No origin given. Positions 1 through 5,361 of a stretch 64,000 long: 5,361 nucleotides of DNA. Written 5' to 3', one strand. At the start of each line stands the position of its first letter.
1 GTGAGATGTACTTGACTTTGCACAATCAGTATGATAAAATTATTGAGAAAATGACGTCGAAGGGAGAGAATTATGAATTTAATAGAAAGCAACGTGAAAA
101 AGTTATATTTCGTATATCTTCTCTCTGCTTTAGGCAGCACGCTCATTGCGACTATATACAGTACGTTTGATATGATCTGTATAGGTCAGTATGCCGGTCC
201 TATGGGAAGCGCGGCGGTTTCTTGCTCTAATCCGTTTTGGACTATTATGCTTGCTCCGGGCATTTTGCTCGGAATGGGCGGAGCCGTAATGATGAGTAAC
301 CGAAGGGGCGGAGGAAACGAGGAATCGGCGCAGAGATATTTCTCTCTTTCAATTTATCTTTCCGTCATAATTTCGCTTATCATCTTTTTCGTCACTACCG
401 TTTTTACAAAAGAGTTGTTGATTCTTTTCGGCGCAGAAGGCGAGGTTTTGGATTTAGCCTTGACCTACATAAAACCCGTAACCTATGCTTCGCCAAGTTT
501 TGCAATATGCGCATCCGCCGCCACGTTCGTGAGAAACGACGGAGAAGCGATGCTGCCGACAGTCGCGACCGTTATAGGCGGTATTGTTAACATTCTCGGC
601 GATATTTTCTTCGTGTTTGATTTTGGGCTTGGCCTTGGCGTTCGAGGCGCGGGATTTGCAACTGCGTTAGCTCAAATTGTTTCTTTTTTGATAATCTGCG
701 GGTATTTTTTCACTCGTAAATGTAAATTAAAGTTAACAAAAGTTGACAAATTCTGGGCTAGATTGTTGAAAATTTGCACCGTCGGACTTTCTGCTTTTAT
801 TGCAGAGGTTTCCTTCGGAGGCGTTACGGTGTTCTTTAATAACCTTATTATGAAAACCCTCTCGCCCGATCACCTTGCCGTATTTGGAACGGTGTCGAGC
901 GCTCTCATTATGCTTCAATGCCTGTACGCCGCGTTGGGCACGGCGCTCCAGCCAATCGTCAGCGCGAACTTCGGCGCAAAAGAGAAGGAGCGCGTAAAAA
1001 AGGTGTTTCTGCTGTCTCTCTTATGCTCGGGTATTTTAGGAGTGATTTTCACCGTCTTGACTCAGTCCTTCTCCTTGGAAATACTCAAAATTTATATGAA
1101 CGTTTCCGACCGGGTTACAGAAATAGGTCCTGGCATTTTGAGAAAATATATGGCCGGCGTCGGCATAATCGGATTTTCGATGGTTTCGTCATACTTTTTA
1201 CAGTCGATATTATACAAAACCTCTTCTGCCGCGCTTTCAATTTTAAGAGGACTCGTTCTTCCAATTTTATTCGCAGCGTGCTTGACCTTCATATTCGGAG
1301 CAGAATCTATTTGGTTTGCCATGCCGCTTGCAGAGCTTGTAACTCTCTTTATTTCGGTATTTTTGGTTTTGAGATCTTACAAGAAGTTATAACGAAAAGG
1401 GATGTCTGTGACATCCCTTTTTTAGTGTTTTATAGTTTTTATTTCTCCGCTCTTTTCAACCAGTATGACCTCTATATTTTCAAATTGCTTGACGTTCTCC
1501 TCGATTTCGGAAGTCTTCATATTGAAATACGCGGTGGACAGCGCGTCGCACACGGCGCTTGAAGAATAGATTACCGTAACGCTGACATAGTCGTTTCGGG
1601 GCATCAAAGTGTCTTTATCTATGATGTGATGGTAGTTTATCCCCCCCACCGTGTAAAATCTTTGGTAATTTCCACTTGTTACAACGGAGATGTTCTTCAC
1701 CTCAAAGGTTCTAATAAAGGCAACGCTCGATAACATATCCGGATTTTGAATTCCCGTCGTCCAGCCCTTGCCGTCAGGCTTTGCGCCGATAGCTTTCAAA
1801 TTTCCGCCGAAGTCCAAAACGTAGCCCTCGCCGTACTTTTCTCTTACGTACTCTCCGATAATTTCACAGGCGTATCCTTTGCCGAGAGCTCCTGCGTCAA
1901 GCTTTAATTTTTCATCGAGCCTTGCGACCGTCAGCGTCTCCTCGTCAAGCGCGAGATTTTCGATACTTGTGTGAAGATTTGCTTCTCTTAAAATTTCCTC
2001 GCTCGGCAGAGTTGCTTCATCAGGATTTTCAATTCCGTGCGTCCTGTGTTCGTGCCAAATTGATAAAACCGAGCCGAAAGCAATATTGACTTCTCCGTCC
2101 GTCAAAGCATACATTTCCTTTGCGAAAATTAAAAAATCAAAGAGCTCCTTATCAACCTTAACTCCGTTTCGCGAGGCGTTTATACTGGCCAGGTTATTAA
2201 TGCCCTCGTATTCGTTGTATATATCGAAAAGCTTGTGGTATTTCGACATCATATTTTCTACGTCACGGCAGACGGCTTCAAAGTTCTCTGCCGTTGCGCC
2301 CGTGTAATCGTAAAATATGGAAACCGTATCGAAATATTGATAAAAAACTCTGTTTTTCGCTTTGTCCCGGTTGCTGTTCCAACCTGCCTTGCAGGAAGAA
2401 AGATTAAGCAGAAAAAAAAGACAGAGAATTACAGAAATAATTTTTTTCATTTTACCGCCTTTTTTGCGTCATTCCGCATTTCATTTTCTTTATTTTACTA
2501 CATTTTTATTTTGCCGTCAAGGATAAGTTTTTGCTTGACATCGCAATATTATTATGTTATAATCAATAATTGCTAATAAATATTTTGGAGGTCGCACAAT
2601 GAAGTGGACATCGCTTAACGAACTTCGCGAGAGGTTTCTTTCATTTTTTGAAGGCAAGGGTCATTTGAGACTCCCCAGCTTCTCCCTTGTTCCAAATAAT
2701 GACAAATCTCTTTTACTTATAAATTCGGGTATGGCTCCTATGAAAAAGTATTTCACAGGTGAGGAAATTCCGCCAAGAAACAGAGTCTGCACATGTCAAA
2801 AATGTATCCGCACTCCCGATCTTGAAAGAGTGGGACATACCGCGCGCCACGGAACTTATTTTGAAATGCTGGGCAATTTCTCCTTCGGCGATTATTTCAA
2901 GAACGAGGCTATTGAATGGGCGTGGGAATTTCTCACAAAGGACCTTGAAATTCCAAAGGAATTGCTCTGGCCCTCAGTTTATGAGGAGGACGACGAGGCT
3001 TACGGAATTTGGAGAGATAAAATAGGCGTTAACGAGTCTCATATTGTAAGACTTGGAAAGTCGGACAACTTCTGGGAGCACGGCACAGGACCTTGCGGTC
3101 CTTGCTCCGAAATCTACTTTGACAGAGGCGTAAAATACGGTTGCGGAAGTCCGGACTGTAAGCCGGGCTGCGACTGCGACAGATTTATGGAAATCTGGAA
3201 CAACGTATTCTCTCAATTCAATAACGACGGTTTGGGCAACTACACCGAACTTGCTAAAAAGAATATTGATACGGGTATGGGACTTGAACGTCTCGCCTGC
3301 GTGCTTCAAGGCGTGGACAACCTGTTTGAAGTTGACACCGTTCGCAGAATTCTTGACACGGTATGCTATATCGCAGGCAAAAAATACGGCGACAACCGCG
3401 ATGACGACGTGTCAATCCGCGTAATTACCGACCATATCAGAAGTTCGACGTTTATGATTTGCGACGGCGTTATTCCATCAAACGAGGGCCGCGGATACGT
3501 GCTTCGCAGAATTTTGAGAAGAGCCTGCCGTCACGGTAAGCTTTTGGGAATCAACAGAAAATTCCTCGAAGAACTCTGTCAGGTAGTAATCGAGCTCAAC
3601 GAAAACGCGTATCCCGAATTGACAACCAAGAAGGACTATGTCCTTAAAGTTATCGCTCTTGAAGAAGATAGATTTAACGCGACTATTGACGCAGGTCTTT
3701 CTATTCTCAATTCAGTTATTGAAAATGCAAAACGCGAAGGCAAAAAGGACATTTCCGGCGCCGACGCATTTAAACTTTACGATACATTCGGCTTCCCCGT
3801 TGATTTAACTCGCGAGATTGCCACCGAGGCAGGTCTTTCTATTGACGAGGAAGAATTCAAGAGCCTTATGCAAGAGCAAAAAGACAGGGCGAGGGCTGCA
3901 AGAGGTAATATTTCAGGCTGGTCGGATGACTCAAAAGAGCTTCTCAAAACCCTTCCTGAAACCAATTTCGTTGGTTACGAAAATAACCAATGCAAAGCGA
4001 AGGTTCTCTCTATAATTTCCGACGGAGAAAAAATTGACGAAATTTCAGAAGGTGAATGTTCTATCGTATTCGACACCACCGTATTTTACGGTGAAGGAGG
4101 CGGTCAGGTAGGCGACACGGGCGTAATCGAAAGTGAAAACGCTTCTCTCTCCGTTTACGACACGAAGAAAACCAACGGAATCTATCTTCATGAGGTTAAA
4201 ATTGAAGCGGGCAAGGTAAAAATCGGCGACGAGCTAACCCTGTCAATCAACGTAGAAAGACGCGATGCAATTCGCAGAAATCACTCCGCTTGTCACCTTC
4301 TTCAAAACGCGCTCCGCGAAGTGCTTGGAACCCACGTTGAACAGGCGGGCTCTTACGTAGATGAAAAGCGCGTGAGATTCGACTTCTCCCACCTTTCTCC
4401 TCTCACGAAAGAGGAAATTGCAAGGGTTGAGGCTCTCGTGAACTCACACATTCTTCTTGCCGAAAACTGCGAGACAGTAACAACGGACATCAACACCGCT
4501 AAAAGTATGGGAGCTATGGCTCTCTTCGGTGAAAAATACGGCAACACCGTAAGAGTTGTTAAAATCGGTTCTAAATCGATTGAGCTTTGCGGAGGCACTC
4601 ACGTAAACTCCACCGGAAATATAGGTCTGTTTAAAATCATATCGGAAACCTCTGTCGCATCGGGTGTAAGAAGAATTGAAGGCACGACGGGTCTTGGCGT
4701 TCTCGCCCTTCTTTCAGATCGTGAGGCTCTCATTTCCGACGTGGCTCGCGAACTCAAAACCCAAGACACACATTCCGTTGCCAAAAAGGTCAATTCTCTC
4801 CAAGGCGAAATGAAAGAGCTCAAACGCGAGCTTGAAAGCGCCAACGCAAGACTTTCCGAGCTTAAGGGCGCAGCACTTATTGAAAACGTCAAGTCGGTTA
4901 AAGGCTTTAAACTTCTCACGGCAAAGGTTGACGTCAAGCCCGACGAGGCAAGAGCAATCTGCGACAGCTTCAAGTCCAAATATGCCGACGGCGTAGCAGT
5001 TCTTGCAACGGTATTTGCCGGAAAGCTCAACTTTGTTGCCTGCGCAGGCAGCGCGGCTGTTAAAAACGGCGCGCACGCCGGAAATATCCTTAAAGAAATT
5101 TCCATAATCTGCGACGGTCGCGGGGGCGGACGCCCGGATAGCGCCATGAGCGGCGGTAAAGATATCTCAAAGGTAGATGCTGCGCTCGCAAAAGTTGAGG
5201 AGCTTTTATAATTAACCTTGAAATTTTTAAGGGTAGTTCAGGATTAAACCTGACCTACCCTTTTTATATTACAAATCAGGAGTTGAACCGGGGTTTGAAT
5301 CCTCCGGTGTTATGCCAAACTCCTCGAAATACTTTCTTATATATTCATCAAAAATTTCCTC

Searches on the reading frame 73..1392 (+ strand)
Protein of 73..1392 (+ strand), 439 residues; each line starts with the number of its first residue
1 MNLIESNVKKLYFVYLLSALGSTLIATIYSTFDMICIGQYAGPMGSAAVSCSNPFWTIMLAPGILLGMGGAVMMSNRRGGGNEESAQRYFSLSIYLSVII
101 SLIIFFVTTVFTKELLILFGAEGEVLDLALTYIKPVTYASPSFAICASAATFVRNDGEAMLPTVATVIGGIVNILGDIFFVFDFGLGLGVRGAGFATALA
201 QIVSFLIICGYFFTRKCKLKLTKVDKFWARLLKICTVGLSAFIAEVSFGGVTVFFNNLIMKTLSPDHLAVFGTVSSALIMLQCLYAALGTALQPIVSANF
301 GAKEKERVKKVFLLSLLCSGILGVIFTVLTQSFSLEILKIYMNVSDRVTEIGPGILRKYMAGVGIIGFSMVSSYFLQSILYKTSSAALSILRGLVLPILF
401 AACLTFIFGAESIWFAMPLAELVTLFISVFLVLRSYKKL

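Call 77: search_protein_families(library=pfam, proteins=[window:73-1392:+], max_evalue=0.00001)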
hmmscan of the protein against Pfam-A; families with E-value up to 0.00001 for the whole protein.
window:73-1392:+ (439 aa): 1 family
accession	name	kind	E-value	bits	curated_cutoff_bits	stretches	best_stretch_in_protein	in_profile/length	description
PF01554.23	MatE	-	3.8e-37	127.9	24.9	2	22-177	5-159/161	MatE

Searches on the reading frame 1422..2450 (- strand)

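Call 77: search_protein_families(library=pfam, proteins=[window:1422-2450:-], max_evalue=0.00001)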
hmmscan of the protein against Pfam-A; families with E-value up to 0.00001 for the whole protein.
window:1422-2450:- (342 aa): 1 family
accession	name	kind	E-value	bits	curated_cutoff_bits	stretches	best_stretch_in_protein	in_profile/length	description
PF02424.20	ApbE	-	2e-59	201.7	25.6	1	55-329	15-265/266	ApbE family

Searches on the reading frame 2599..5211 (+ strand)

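Call 77: search_protein_families(library=pfam, proteins=[window:2599-5211:+], max_evalue=0.00001)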
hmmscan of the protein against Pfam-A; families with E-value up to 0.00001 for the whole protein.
window:2599-5211:+ (870 aa): 3 families
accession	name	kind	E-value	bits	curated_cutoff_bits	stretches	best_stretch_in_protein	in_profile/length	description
PF01411.24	tRNA-synt_2c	-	6.9e-202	672.3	30.3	1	8-553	1-551/552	tRNA synthetases class II (A)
PF07973.19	tRNA_SAD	-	7.5e-18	64.7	24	1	651-694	1-44/44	Threonyl and Alanyl tRNA synthetase second additional domain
PF02272.25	DHHA1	-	1.5e-14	54.8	25.9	1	771-869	3-99/102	DHHA1 domain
